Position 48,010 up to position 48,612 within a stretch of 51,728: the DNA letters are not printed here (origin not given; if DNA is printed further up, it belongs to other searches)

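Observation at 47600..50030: AT-rich islet with a tandemly duplicated two-gene module: small Cys/His zinc-ribbon-like protein plus stand-alone PilZ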

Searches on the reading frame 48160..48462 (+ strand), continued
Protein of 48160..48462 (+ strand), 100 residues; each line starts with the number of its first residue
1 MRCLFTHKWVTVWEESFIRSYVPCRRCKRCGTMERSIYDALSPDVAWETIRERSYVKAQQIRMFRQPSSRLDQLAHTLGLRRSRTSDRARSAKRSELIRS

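Call 74: fold_search(model_id=the predicted structure, library=pdb)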
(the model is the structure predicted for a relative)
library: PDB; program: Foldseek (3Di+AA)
matches with E <= 10: 704; with E <= 0.001: 0
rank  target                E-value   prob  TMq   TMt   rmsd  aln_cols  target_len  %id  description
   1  5vx6_B                4.1e-03  1.00  0.36  0.34  12.8       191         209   12  Structure of Bacillus subtilis Inhibitor of motility (MotI/DgrA) (released 2017-11-22)
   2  5ej1_A                8.7e-03  1.00  0.30  0.09   2.9        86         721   15  Pre-translocation state of bacterial cellulose synthase (released 2016-03-30)
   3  4p00_A                1.1e-02  1.00  0.30  0.09   3.0        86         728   15  Bacterial Cellulose Synthase in complex with cyclic-di-GMP and UDP (released 2014-04-09)
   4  5vx6_A                1.5e-02  1.00  0.36  0.34   2.6        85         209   16  Structure of Bacillus subtilis Inhibitor of motility (MotI/DgrA) (released 2017-11-22)
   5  4hg6_A                1.8e-02  1.00  0.29  0.08   3.1        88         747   16  Structure of a cellulose synthase - cellulose translocation intermediate (released 2012-12-19)
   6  5ejl                  3.4e-02  1.00  0.30  0.25   3.1        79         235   13  MrkH, A novel c-di-GMP dependence transcription regulatory factor. (released 2016-10-19)
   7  2rde_A                4.3e-02  1.00  0.29  0.26   3.4        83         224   19  Crystal structure of VCA0042 complexed with c-di-GMP (released 2007-10-30)
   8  4i86_B                4.8e-02  0.99  0.25  0.43   4.3        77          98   18  Crystal structure of PilZ domain of CeSA from cellulose synthesizing bacterium (released 2013-04-03)
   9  4i86_A                4.8e-02  0.98  0.26  0.42   3.9        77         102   18  Crystal structure of PilZ domain of CeSA from cellulose synthesizing bacterium (released 2013-04-03)
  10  2rde_B                6.3e-02  1.00  0.30  0.26   3.6        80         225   22  Crystal structure of VCA0042 complexed with c-di-GMP (released 2007-10-30)
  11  5ked_B                6.6e-02  0.99  0.32  0.28   4.2        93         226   14  Structure of the 2.65 Angstrom P2(1) crystal of K. pneumonia MrkH (released 2016-08-17)
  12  6v05_C                6.6e-02  0.54  0.19  0.20  10.1       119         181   13  Cryo-EM structure of a substrate-engaged Bam complex (released 2020-06-10)
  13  5d0q_C                7.4e-02  0.54  0.19  0.14  10.1       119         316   13  BamACDE complex, outer membrane beta-barrel assembly machinery (BAM) complex (released 2016-03-09)
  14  5kec_D                7.8e-02  0.97  0.28  0.25   4.2        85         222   13  Structure of K. pneumonia MrkH in its apo state. (released 2016-08-17)
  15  3rqa_A                8.7e-02  0.96  0.29  0.32  14.1       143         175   15  The Crystal Structure of a Pathogenic Protein from the Xanthomonas campestris Reveals a New Tetrameric PilZ Domain Sel (released 2012-03-14)
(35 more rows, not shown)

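Call 76: search_protein_families(library=pfam, alignment_id=A1, max_evalue=1)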
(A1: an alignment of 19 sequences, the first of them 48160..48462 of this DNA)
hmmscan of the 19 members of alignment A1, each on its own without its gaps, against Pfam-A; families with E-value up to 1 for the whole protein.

A. member 1, window:48160-48462:+ (100 aa): 1 family
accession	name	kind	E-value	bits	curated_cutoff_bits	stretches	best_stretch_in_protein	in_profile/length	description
PF07874.16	DUF1660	-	0.061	14.3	21.4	1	4-35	7-32/63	Prophage protein (DUF1660)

B. families by the number of members that match (of 19 scanned): 9 families
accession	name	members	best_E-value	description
PF07874.16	DUF1660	6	0.029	Prophage protein (DUF1660)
PF20719.2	Med16_C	1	0.0097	Mediator complex subunit 16, C-terminal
PF22977.2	WHD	1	0.05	Winged helix domain, variant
PF13959.11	CTE_SPB4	1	0.062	ATP-dependent rRNA helicase SPB4-like, C-terminal extension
PF22336.2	RhiE-like_linker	1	0.078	RhiE-like, KS-MAT linker domain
PF22893.2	ULD_2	1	0.081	Ubiquitin-like domain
PF22621.2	CurL-like_PKS_C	1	0.12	CurL-like, PKS C-terminal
PF18508.7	zf_C2H2_13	1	0.15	Zinc finger domain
PF00619.27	CARD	1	0.23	Caspase recruitment domain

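Call 77: search_protein_families(library=phrogs, alignment_id=A1, max_evalue=0.1)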
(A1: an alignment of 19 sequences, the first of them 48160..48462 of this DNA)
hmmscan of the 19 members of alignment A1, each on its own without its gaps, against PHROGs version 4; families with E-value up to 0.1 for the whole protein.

A. member 1, window:48160-48462:+ (100 aa): 2 families
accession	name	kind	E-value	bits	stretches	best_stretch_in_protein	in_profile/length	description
phrog_2670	-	unknown function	0.0069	17.5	1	3-36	5-35/66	-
phrog_10675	-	unknown function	0.043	15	1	21-87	28-87/98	-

B. families by the number of members that match (of 19 scanned): 7 families
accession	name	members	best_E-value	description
phrog_2670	-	11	0.0026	-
phrog_5495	-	2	0.02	-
phrog_10675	-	2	0.024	-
phrog_24058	-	2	0.047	-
phrog_25145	-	1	0.05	-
phrog_22563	-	1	0.069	-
phrog_4480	-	1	0.083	-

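Call 78: search_protein_families(library=padloc, proteins=[window:48160-48462:+], max_evalue=0.1)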
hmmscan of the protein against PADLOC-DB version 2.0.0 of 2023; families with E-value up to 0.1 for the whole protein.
window:48160-48462:+ (100 aa): 0 families

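Call 81: find_related_loci(query=A1, collection=viral_contigs, flank=5000)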
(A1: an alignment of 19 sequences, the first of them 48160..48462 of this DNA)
Query A1 (100 aa) in viral_contigs; peptide patterns used: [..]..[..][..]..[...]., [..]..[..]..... (x = any residue, [..] = any of these).
26 stretches matched a pattern, but none encodes a relative of the query by tblastn (E <= 1e-3).

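Call 89: search_protein_families(library=ncbifam, proteins=[L008:2229-2714:+, L015:3385-3879:+, L008:3344-4246:+], max_evalue=0.1)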
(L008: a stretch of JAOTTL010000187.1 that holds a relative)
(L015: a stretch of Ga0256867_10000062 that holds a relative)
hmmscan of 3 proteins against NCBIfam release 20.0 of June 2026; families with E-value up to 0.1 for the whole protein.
L008:2229-2714:+ (161 aa): 0 families

L015:3385-3879:+ (164 aa): 0 families

L008:3344-4246:+ (300 aa): 2 families
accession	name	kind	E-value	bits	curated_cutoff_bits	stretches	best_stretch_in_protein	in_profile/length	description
NF041278.1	CmcJ_NvfI_EfuI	subfamily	3.1e-83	279.4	80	1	37-299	2-263/263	CmcJ/NvfI family oxidoreductase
NF008767.0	PRK11798.2-2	equivalog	0.092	12.6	182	0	24-76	2-50/131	ClpXP protease specificity-enhancing factor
